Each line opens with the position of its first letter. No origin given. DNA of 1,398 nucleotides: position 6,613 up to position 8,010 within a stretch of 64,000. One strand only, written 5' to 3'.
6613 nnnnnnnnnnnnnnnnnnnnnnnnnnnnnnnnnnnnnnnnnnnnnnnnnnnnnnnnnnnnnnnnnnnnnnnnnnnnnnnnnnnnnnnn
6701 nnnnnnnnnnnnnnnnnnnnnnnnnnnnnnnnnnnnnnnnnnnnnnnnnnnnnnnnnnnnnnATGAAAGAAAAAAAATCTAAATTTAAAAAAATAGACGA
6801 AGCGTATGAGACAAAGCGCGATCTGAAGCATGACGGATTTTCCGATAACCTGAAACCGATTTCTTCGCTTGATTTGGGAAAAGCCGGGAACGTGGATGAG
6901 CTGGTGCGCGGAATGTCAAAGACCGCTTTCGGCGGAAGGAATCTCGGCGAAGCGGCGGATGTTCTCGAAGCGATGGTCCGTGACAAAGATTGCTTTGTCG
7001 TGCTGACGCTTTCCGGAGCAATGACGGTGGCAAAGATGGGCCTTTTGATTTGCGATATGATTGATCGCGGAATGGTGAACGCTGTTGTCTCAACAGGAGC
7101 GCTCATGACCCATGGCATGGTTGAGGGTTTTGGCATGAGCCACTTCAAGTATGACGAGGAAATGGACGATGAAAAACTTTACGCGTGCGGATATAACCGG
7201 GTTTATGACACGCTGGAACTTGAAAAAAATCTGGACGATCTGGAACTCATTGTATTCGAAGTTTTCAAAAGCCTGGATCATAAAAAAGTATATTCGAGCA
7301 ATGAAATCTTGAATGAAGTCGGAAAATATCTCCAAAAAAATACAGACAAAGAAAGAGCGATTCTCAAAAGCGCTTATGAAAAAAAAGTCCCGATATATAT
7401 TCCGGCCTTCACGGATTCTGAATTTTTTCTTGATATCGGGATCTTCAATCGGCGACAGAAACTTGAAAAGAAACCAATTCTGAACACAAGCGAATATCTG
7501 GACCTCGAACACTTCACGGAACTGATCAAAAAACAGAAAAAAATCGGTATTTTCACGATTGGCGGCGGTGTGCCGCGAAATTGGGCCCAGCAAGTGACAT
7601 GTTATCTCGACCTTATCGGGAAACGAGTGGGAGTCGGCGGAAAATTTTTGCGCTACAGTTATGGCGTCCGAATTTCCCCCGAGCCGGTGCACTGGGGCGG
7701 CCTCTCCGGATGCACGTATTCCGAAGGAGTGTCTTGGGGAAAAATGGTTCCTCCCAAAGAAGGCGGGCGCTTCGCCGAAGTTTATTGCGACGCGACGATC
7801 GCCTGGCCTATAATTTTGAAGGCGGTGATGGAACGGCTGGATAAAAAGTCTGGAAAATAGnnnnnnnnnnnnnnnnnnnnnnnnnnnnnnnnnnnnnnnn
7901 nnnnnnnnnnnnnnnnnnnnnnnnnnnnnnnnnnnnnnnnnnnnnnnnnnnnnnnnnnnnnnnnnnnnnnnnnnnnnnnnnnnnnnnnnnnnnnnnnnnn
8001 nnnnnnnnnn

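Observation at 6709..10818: Archaeal-style deoxyhypusine-synthase-like + agmatinase pair, extended into an operon with a methyltransferase and a PurD-like ligase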

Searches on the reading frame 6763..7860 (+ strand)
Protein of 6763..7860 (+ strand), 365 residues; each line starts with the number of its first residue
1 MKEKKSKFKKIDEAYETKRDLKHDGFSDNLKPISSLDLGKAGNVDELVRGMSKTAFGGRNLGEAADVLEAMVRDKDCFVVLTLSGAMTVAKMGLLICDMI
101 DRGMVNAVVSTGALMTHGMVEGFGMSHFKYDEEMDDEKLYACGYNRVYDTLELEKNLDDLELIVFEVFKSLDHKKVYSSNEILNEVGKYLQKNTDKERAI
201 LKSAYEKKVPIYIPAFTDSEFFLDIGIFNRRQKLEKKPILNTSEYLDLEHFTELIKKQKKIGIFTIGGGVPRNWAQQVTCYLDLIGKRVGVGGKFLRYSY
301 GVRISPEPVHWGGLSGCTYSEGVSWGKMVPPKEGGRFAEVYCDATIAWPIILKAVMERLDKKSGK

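Call 3: search_protein_families(library=pfam, proteins=[window:6763-7860:+], max_evalue=0.01)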
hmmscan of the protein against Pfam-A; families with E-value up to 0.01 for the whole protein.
window:6763-7860:+ (365 aa): 1 family
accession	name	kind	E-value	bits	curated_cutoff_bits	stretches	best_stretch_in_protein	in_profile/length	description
PF01916.23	DS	-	1.7e-78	264.3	27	1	46-354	1-287/288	Deoxyhypusine synthase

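Call 4: search_protein_families(library=ncbifam, proteins=[window:6763-7860:+], max_evalue=0.01)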
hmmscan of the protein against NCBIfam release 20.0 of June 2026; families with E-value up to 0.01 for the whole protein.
window:6763-7860:+ (365 aa): 7 families
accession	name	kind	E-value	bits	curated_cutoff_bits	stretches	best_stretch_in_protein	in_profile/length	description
NF002006.0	PRK00805.1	equivalog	1.8e-82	276.9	434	1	41-362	18-325/338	deoxyhypusine synthase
NF002630.0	PRK02301.1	equivalog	1.7e-67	227.9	364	1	31-361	12-317/318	deoxyhypusine synthase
NF002699.1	PRK02492.1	equivalog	1.2e-64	218.4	500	1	32-361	7-325/338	1,9-bis(guanidino)-5-aza-nonane synthase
TIGR00321.1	dhys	equivalog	7.8e-60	202.7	304.25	1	35-356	4-300/301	deoxyhypusine synthase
NF001980.1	PRK00770.1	equivalog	8.3e-54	183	450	1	38-362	6-327/350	homospermidine biosynthesis protein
NF002294.1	PRK01221.1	equivalog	2.4e-35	122.4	350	1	37-354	5-299/300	deoxyhypusine synthase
NF003052.1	PRK03971.1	equivalog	1.2e-27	97.1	380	1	33-356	20-333/334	deoxyhypusine synthase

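Call 6: search_solved_structures(query=window:6763-7860:+, show_alignments=2)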
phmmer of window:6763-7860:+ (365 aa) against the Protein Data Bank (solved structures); distinct sequences matched with E-value up to 0.001: 13.
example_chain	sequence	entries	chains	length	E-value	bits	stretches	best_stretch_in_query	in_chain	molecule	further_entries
8put_A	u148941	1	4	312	1.4e-22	83.7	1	36-354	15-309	Probable deoxyhypusine synthase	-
7cmc_A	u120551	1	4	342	1.4e-15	60.6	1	40-357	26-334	Probable deoxyhypusine synthase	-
6w3z_A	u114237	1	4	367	2.6e-06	30.1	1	94-356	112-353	BMA-DHPS-1, isoform a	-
9iex_B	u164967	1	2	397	0.00064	22.2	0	79-354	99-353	Deoxyhypusine synthase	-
7l9r_A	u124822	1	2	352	0.00077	22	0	53-351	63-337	Deoxyhypusine synthase, putative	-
1dhs_A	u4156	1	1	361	0.00087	21.8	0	94-354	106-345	DEOXYHYPUSINE SYNTHASE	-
7a6s_A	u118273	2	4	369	0.00093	21.7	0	78-354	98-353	Deoxyhypusine synthase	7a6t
1rlz_A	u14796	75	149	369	0.00093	21.7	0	94-354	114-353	Deoxyhypusine synthase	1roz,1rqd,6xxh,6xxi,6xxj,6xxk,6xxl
8r3u_AAA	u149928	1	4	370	0.00094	21.7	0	94-354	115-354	Deoxyhypusine synthase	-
8pvu_A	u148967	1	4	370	0.00094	21.7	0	94-354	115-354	Deoxyhypusine synthase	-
9id2_A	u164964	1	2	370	0.00094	21.7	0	94-354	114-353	Deoxyhypusine synthase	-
8a0g_A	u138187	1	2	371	0.00095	21.7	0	79-354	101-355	Deoxyhypusine synthase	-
6p4v_A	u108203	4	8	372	0.00096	21.7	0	94-354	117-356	Deoxyhypusine synthase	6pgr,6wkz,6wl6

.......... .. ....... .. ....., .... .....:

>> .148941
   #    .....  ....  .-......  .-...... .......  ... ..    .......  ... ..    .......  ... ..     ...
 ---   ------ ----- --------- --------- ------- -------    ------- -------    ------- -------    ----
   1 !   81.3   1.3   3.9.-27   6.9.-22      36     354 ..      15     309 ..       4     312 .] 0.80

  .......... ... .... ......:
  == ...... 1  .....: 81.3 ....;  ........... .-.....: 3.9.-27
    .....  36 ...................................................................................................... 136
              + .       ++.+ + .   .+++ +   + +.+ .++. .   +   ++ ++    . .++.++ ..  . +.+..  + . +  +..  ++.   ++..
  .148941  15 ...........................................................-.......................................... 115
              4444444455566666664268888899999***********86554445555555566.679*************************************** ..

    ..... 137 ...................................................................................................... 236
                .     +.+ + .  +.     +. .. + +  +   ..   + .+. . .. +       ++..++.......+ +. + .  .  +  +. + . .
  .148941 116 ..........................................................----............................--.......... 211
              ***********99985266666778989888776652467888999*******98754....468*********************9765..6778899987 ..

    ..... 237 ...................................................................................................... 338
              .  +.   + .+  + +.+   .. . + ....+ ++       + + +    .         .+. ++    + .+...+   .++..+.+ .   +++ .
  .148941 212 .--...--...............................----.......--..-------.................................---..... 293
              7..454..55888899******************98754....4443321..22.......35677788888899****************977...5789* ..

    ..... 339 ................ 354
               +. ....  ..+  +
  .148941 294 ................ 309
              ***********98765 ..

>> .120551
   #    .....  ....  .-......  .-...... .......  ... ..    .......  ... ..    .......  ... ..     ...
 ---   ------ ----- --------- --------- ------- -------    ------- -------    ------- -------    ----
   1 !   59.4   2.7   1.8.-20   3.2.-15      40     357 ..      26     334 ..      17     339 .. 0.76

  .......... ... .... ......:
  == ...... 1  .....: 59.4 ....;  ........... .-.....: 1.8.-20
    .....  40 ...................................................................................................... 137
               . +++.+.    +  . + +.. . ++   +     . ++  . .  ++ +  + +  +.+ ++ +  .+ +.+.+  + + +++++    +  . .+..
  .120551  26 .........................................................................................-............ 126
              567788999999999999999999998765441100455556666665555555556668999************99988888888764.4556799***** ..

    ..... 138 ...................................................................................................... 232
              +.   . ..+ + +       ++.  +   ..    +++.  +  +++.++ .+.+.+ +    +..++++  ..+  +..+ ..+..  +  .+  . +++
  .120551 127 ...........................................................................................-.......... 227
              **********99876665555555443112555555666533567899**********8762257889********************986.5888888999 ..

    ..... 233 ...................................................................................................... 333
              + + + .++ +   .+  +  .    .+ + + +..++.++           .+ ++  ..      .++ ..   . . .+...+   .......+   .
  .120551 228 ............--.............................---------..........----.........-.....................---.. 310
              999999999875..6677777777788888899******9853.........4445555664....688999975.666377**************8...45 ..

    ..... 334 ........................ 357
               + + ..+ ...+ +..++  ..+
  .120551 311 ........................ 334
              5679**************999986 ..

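Call 30: find_homologous_proteins(query=window:6763-7860:+)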
Query window:6763-7860:+ (365 aa): 8000 proteins with E <= 0.001 among 8000 candidates; the best 120 are listed.
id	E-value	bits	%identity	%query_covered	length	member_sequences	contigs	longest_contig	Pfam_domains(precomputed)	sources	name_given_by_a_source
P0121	7.8e-245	830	100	100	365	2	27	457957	PF01916.24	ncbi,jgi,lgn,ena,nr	ncbi:MAG: Homospermidine synthase (Spermidine-specific) [Candidatus Moranbacteria bacterium GW2011_G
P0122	1.1e-218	744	90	99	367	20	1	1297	PF01916.24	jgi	-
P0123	4.1e-214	729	87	99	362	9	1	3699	PF01916.24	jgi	-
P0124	4.1e-213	725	87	98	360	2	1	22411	PF01916.24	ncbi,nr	ncbi:MAG: deoxyhypusine synthase family protein [Patescibacteria group bacterium]|nr:deoxyhypusine s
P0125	9.3e-212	721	87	98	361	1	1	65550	PF01916.24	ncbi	-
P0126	2.7e-208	709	86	99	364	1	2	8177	PF01916.24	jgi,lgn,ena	jgi:deoxyhypusine synthase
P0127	1.6e-206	704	85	99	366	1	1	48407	PF01916.24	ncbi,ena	-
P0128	2.1e-201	687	83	98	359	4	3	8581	PF01916.24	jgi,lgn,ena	jgi:deoxyhypusine synthase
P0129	1.2e-200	684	82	99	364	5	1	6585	PF01916.24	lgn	-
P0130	1.5e-198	677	81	99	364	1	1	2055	PF01916.24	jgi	jgi:deoxyhypusine synthase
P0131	3.1e-197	673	81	99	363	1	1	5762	PF01916.24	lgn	-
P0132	5.6e-195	666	81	98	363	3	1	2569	PF01916.24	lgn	-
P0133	2.9e-194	663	80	97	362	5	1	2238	PF01916.24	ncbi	-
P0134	1.9e-189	647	81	95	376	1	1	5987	PF01916.24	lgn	-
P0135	3.5e-188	643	81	95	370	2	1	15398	PF01916.24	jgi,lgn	-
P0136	2.5e-186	637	78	99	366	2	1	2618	PF01916.24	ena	-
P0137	9.5e-185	632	80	94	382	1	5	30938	PF01916.24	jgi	jgi:deoxyhypusine synthase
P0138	4.6e-184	630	77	98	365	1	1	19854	PF01916.24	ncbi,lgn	-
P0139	5.4e-184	630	81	93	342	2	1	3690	PF01916.24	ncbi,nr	ncbi:MAG: deoxyhypusine synthase family protein, partial [Candidatus Moranbacteria bacterium]|nr:deo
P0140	2.0e-183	628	75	98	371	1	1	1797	PF01916.24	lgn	-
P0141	7.5e-183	626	78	95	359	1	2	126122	PF01916.24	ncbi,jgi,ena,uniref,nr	ncbi:deoxyhypusine synthase [candidate division WWE3 bacterium RIFCSPHIGHO2_01_FULL_35_17]|uniref:De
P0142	7.5e-183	626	78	95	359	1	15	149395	PF01916.24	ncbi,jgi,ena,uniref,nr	ncbi:MAG: deoxyhypusine synthase [Candidatus Portnoybacteria bacterium RIFCSPLOWO2_01_FULL_43_11]|un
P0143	1.1e-182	625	78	95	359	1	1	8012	PF01916.24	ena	-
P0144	2.5e-182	624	76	98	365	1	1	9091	PF01916.24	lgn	-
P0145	4.7e-182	623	79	96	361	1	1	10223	PF01916.24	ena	-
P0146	2.0e-181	621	78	95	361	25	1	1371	PF01916.24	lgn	-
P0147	6.5e-181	619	78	95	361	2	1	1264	PF01916.24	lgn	-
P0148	4.6e-180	617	77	96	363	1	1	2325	PF01916.24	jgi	jgi:deoxyhypusine synthase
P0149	9.5e-180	616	76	95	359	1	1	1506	PF01916.24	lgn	-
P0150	1.7e-179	615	77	95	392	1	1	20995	PF01916.24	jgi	-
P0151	6.2e-179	613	77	94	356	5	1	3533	PF01916.24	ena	-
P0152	1.7e-177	608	79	93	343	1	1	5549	PF01916.24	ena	-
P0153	6.8e-177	606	75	96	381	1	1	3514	PF01916.24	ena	-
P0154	3.6e-176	604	75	98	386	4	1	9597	PF01916.24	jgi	-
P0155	4.5e-175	600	84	85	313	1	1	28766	PF01916.24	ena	-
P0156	8.9e-154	530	69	94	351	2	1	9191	PF01916.24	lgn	-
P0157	7.2e-152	524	64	100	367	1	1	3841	PF01916.24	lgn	-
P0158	9.8e-152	523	68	95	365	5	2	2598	PF01916.24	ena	-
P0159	1.3e-151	523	66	94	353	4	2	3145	PF01916.24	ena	-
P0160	1.6e-151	523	69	93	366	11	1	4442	PF01916.24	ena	-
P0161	4.6e-151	521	66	99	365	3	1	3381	PF01916.24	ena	-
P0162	4.7e-151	521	67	97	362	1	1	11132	PF01916.24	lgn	-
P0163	7.1e-151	521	68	93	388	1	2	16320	PF01916.24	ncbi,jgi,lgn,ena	-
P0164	8.2e-151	520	68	95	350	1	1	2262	PF01916.24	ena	-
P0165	1.1e-150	520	66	98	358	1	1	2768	PF01916.24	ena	-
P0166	2.6e-150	519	65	99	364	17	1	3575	PF01916.24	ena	-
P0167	3.2e-150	518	67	95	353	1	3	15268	PF01916.24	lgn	-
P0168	3.7e-150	518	64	99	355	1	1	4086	PF01916.24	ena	-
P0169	4.1e-150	518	66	99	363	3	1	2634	PF01916.24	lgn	-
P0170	6.7e-150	517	65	99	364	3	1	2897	PF01916.24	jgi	-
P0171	8.7e-150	517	69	93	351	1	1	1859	PF01916.24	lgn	-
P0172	1.3e-149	516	66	99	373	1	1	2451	PF01916.24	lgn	-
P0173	1.4e-149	516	66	95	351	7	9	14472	PF01916.24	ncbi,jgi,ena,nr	ncbi:MAG TPA: deoxyhypusine synthase family protein [Candidatus Nanoarchaeia archaeon]|nr:deoxyhypus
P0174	2.2e-149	516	64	99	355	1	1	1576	PF01916.24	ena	-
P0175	2.3e-149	516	66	95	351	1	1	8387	PF01916.24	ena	-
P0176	2.3e-149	516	67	96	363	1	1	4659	PF01916.24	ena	-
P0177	2.9e-149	515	68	93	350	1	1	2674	PF01916.24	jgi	jgi:deoxyhypusine synthase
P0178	3.3e-149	515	68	93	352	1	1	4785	PF01916.24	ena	-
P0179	4.1e-149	515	67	93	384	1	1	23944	PF01916.24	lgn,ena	-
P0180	4.2e-149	515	63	99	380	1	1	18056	PF01916.24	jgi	jgi:deoxyhypusine synthase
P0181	5.9e-149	514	69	93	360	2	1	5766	PF01916.24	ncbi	-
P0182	6.6e-149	514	65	95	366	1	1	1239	PF01916.24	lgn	-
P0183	9.6e-149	514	66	96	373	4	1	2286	PF01916.24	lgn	-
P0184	9.7e-149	514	65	100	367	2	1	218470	PF01916.24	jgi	jgi:deoxyhypusine synthase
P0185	1.1e-148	513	67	94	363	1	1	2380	PF01916.24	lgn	-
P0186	1.3e-148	513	65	99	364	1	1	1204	PF01916.24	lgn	-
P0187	1.7e-148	513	64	99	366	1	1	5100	PF01916.24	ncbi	-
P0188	1.8e-148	513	67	95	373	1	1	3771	PF01916.24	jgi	jgi:deoxyhypusine synthase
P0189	2.1e-148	512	65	95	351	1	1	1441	PF01916.24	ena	-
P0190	2.3e-148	512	65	95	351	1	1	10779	PF01916.24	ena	-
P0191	4.2e-148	511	67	93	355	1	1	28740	PF01916.24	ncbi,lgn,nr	ncbi:MAG: deoxyhypusine synthase family protein [Candidatus Omnitrophica bacterium]|nr:deoxyhypusine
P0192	4.7e-148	511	67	93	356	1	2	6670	PF01916.24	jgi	jgi:deoxyhypusine synthase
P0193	4.9e-148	511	67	93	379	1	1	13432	PF01916.24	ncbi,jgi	-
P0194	7.2e-148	511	67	93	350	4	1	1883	PF01916.24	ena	-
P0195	7.5e-148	511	67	92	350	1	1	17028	PF01916.24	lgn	-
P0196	7.9e-148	511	66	95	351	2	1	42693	PF01916.24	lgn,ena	-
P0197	1.3e-147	510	64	98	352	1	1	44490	PF01916.24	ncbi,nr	ncbi:deoxyhypusine synthase family protein [Candidatus Woesearchaeota archaeon]|nr:deoxyhypusine syn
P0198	1.9e-147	509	69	93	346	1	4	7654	PF01916.24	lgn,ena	-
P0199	2.2e-147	509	64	93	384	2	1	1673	PF01916.24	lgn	-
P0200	2.6e-147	509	66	95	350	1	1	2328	PF01916.24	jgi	jgi:deoxyhypusine synthase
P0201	2.9e-147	509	65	95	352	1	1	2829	PF01916.24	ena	-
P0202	3.6e-147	508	67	93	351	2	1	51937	PF01916.24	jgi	jgi:deoxyhypusine synthase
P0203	4.3e-147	508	67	95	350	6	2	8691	PF01916.24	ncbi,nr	ncbi:deoxyhypusine synthase family protein [Candidatus Woesearchaeota archaeon]|nr:deoxyhypusine syn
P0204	6.0e-147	508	67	93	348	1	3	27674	PF01916.24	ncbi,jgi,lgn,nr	ncbi:MAG: deoxyhypusine synthase family protein [Candidatus Omnitrophica bacterium]|nr:deoxyhypusine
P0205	7.0e-147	507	62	100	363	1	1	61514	PF01916.24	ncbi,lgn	-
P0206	7.2e-147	507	68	93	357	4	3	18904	PF01916.24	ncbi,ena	-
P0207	7.7e-147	507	67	94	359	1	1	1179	PF01916.24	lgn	-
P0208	1.5e-146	506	64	95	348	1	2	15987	PF01916.24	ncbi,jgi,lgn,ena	-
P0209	2.0e-146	506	67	93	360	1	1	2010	PF01916.24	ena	-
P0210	2.2e-146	506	66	93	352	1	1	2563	PF01916.24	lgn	-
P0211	2.2e-146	506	65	95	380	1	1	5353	PF01916.24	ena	-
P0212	2.7e-146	505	66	93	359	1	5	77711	PF01916.24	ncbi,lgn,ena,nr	ncbi:MAG: deoxyhypusine synthase family protein [Candidatus Omnitrophica bacterium]|nr:deoxyhypusine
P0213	6.2e-146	504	66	92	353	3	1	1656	PF01916.24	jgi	jgi:deoxyhypusine synthase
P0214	7.4e-146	504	65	94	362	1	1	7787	PF01916.24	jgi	-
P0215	8.6e-146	504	68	93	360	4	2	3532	PF01916.24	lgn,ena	-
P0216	8.7e-146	504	65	97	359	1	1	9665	PF01916.24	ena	-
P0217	1.0e-145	504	66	92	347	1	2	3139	PF01916.24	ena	-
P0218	1.2e-145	503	65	93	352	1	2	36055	PF01916.24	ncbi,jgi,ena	-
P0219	1.2e-145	503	63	99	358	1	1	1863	PF01916.24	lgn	-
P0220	1.9e-145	503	67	93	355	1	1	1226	PF01916.24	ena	-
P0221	2.0e-145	503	65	95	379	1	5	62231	PF01916.24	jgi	-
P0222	2.0e-145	503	63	99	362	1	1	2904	PF01916.24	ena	-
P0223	2.2e-145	503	65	95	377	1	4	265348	PF01916.24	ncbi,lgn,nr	ncbi:deoxyhypusine synthase family protein [Candidatus Woesearchaeota archaeon]|nr:deoxyhypusine syn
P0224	2.6e-145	502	67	93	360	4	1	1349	PF01916.24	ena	-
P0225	2.8e-145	502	65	95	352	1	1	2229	PF01916.24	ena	-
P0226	3.2e-145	502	66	93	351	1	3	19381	PF01916.24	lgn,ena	-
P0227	3.6e-145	502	62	97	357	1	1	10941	PF01916.24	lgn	-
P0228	4.5e-145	501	65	95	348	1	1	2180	PF01916.24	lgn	-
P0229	4.7e-145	501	67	90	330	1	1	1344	PF01916.24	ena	-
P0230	5.7e-145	501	67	93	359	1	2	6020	PF01916.24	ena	-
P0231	6.0e-145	501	63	99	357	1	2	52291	PF01916.24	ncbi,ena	-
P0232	6.6e-145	501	64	93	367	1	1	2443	PF01916.24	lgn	-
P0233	7.6e-145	501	65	95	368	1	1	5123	PF01916.24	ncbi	-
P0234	8.0e-145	501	66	93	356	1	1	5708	PF01916.24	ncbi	-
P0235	1.1e-144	500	66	93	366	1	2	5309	PF01916.24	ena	-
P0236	1.7e-144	500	64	95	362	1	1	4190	PF01916.24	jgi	jgi:deoxyhypusine synthase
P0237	1.7e-144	500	66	93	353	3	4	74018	PF01916.24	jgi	-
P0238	3.0e-144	499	65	93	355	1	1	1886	PF01916.24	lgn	-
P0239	3.0e-144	499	66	95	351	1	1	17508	PF01916.24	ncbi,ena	-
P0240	3.3e-144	499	65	93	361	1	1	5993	PF01916.24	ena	-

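Call 33: find_encoding_contigs(protein=P0223, flank=8000, max_places=2)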
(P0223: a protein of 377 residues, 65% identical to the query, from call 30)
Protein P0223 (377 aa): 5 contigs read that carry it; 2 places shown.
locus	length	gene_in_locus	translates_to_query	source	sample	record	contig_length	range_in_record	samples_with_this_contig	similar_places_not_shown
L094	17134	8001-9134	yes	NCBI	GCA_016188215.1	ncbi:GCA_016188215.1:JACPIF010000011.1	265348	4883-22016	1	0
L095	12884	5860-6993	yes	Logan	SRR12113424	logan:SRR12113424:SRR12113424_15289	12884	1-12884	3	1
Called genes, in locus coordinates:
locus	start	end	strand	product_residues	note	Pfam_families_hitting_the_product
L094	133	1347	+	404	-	PF00589:Phage_integrase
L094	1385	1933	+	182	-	-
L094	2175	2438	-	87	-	-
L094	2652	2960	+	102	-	-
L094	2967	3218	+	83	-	-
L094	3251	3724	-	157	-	-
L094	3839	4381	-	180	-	-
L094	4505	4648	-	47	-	-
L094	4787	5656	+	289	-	-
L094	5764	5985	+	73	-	-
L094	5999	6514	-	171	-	-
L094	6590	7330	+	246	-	PF01135:PCMT (weak), PF08704:GCD14, PF00398:RrnaAD, PF05175:MTS, PF13649:Methyltransf_25, PF13847:Methyltransf_31, PF08241:Methyltransf_11 (weak)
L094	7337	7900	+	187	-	PF01949:Endo_dU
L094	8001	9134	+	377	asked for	PF01916:DS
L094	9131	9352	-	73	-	-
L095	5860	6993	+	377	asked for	PF01916:DS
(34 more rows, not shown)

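Call 34: find_encoding_contigs(protein=P0142, flank=8000, max_places=2)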
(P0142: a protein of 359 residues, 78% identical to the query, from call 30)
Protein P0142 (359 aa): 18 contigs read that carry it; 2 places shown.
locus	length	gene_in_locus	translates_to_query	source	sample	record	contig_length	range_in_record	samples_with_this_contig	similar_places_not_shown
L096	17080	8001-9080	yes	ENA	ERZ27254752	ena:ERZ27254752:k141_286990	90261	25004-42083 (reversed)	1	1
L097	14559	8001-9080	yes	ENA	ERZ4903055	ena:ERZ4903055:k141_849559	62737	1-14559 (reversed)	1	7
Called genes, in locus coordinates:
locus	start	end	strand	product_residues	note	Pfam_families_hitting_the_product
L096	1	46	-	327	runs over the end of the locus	PF00106:adh_short (weak), PF01073:3Beta_HSD, PF01370:Epimerase, PF02719:Polysacc_synt_2, PF04321:RmlD_sub_bind, PF05368:NmrA (weak), PF07993:NAD_binding_4, PF16363:GDP_Man_Dehyd, +2 more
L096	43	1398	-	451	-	PF02397:Bac_transf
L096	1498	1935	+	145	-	PF04307:YdjM (faint)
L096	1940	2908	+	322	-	PF03721:UDPG_MGDP_dh_N, PF00984:UDPG_MGDP_dh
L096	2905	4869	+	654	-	PF01833:TIG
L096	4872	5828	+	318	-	PF01565:FAD_binding_4, PF02873:MurB_C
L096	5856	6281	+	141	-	PF02482:Ribosomal_S30AE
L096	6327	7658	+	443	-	PF02784:Orn_Arg_deC_N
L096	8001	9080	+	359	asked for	PF01916:DS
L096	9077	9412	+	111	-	-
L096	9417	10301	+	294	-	PF00491:Arginase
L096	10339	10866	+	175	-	-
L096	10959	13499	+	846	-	PF07517:SecA_DEAD, PF01043:SecA_PP_bind, PF21090:P-loop_SecA, PF07516:SecA_SW, PF02810:SEC-C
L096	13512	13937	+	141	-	PF00293:NUDIX, PF14815:NUDIX_4 (weak)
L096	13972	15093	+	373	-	PF13581:HATPase_c_2 (weak), PF14213:DUF4325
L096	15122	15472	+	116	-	PF18924:DUF5674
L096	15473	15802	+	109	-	-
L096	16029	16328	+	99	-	PF00293:NUDIX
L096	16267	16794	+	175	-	PF00293:NUDIX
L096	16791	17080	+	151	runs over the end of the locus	PF01467:CTP_transf_like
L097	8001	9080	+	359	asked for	PF01916:DS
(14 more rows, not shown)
